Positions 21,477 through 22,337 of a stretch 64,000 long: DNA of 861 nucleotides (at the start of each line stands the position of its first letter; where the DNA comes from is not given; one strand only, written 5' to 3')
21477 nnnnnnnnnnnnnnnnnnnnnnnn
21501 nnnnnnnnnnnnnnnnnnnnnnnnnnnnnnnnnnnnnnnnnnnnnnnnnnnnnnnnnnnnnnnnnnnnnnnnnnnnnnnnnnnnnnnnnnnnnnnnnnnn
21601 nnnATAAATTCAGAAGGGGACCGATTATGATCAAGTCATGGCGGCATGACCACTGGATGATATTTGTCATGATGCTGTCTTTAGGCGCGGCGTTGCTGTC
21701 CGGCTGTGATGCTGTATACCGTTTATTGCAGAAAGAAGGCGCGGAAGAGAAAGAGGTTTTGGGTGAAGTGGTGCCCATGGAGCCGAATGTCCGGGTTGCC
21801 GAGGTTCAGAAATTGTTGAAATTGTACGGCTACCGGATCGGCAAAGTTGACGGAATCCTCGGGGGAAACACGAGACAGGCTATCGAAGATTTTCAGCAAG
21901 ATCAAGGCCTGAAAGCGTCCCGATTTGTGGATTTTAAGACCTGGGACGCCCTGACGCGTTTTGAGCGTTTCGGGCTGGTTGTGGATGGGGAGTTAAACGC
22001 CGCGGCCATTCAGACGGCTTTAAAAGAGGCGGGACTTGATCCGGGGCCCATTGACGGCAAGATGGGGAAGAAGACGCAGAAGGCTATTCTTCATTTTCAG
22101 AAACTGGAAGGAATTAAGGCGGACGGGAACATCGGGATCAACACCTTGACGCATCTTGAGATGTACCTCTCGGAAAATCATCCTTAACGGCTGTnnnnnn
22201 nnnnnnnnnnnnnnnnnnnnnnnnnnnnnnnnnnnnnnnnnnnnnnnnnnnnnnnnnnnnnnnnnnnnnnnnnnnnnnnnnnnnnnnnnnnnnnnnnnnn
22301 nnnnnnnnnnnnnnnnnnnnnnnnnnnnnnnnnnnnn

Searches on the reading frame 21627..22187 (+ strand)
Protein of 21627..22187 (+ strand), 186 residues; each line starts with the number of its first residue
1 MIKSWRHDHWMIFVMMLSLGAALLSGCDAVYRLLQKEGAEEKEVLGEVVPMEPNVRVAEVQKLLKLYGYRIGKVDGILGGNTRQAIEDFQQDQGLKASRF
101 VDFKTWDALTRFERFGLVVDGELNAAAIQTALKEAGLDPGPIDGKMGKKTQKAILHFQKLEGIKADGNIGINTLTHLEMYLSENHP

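Call 23: search_protein_families(library=pfam, proteins=[window:21627-22187:+], max_evalue=0.001)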
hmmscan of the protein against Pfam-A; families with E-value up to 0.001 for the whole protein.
window:21627-22187:+ (186 aa): 3 families
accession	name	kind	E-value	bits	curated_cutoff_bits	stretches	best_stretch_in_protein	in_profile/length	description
PF01471.23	PG_binding_1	-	1.5e-29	102.4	23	2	56-109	4-57/57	Putative peptidoglycan binding domain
PF09374.15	PG_binding_3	-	1.2e-07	32.3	24.6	0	60-90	6-35/76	Predicted Peptidoglycan domain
PF08823.16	PG_binding_2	-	4e-05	24.2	21.1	0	57-90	18-51/74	Putative peptidoglycan binding domain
